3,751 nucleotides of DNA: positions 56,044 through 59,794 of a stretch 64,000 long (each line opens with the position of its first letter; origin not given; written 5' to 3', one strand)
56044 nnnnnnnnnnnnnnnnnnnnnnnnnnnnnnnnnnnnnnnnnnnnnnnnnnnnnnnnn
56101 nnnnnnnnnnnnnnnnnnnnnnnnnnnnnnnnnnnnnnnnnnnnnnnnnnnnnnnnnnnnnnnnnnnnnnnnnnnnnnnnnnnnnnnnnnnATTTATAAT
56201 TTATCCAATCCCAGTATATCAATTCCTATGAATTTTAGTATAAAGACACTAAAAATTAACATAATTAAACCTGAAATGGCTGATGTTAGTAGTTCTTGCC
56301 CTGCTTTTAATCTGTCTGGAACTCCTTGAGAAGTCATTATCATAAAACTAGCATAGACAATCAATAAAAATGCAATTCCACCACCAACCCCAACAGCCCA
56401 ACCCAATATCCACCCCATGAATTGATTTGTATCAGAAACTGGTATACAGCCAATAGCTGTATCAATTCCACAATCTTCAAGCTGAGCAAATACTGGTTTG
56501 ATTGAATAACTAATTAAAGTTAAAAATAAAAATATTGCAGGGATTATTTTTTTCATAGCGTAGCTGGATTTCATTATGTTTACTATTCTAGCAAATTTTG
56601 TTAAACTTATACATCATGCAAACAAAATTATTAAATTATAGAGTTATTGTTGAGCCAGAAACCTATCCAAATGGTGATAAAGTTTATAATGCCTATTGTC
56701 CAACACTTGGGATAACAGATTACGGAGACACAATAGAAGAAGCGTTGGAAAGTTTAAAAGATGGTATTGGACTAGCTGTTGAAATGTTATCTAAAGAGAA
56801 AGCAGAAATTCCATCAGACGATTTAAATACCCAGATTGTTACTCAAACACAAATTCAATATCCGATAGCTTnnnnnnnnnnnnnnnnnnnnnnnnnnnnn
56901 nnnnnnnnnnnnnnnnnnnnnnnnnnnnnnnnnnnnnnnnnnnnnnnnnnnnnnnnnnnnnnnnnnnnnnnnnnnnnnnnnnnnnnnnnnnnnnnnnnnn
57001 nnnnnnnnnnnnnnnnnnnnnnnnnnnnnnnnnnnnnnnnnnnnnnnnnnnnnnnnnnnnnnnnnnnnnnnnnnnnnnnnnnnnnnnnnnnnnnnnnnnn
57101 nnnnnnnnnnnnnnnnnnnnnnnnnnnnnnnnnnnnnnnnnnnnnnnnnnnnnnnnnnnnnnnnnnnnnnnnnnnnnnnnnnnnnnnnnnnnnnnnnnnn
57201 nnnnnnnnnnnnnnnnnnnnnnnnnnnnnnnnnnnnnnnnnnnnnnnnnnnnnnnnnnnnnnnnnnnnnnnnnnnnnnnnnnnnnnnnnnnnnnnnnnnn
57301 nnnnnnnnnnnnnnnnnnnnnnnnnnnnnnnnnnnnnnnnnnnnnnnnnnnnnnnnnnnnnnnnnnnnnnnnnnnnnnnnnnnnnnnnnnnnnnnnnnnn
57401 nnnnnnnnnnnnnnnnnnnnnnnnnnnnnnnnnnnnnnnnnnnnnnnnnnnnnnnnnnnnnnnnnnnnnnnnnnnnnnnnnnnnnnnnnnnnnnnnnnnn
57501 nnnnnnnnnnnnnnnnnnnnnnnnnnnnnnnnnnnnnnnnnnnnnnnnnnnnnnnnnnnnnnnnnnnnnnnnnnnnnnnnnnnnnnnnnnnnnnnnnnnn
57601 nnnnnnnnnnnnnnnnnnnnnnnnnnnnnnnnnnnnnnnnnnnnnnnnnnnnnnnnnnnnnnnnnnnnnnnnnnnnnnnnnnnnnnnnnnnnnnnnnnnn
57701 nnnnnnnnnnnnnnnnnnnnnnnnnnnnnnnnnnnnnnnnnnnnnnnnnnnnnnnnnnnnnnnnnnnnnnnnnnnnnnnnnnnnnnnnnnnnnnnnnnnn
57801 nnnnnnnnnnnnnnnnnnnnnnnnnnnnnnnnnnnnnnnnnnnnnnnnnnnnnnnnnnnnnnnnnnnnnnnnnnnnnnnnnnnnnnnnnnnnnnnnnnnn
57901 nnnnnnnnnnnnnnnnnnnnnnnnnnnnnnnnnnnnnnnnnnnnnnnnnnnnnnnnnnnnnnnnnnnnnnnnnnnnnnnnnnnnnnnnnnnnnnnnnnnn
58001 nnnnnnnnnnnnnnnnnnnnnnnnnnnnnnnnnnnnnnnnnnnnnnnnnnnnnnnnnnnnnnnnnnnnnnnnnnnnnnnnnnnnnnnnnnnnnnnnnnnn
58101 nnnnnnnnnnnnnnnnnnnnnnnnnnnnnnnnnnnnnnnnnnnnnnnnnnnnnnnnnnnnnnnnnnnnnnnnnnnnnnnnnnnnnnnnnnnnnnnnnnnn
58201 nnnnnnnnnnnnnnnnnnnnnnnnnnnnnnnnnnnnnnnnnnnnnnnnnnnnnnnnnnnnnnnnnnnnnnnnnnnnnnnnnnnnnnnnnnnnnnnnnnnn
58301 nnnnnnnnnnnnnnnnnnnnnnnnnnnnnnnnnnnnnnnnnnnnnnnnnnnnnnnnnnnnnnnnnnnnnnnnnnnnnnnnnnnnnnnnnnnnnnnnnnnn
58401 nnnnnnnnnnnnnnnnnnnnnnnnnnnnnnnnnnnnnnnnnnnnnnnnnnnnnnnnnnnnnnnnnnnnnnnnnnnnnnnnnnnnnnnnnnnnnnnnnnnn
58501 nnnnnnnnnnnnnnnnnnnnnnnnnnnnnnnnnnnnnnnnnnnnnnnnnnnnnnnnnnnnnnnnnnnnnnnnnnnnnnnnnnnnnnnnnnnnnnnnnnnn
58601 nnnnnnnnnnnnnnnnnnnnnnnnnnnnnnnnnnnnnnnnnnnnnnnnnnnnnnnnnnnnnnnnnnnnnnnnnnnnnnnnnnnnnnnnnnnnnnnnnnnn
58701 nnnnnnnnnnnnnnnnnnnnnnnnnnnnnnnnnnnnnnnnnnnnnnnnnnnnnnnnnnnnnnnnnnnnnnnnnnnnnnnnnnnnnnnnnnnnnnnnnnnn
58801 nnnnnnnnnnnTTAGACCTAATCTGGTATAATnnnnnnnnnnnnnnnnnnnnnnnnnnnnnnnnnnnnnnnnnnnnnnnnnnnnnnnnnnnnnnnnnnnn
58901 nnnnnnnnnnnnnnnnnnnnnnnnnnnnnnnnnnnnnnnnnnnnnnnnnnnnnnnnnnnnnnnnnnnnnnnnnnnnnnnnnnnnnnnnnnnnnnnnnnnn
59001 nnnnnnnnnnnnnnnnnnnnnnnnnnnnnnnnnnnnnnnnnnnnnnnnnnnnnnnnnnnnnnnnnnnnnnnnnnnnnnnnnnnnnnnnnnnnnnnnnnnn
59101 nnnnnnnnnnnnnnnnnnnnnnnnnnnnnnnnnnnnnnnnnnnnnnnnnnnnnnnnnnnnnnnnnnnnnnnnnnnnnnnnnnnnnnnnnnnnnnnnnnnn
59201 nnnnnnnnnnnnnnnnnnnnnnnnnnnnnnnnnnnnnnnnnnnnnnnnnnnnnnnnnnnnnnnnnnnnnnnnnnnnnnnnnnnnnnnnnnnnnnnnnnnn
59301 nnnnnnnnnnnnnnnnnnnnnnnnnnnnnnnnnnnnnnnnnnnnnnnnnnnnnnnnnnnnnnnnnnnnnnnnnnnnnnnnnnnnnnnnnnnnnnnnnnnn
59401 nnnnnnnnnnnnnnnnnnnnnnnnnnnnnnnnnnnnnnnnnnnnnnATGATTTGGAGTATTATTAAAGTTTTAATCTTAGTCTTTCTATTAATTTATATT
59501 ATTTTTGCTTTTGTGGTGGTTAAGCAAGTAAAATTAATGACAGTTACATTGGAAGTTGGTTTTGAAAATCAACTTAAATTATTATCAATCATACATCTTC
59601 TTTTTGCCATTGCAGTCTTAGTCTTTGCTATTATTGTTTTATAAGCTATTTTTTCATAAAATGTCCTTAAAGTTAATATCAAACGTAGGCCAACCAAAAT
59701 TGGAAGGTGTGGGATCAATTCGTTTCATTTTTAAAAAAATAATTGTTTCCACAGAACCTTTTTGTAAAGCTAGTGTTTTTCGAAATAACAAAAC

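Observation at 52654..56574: Tandem array of eight paralogous two-TM pilin-like genes, split by an antisense fic gene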

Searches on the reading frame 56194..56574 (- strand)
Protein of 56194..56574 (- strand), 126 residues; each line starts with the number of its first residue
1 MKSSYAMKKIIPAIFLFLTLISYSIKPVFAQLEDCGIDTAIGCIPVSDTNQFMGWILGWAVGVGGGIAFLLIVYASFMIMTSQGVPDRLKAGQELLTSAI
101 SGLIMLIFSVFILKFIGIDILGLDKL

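Call 3: search_protein_families(library=pfam, proteins=[window:56194-56574:-], max_evalue=1)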
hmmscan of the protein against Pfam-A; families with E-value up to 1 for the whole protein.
window:56194-56574:- (126 aa): 2 families
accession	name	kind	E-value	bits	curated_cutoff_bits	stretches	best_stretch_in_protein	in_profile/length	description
PF18895.5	T4SS_pilin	-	7.1e-05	23.2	26.6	1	52-116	8-71/71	Type IV secretion system pilin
PF12263.13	DUF3611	-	0.53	10.6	27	1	48-112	9-68/175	Protein of unknown function (DUF3611)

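Call 4: search_protein_families(library=ncbifam, proteins=[window:56194-56574:-], max_evalue=1)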
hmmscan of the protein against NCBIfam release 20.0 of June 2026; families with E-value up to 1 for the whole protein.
window:56194-56574:- (126 aa): 3 families
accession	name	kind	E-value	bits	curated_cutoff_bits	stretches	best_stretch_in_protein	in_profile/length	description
NF045849.1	ICE_MMCAP2_0565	equivalog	0.00098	18.8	40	1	51-118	11-79/80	Mbov_0395 family pilin-like conjugal transfer protein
TIGR00831.1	a_cpa1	equivalog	0.025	13.1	279.6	1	32-122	199-285/525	Na+/H+ antiporter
NF002849.0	PRK03113.1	subfamily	1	9.5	124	1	12-82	73-138/139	disulfide oxidoreductase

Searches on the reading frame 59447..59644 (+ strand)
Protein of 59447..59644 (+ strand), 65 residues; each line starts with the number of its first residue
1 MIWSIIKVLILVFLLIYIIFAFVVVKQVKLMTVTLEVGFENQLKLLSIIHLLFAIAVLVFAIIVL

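Call 25: search_protein_families(library=pfam, proteins=[window:59447-59644:+], max_evalue=0.01)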
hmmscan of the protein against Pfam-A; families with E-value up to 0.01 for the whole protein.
window:59447-59644:+ (65 aa): 1 family
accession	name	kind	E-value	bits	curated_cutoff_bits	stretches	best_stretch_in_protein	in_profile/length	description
PF18901.5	DUF5657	-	9.7e-18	64.6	25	1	5-65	1-61/61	Family of unknown function (DUF5657)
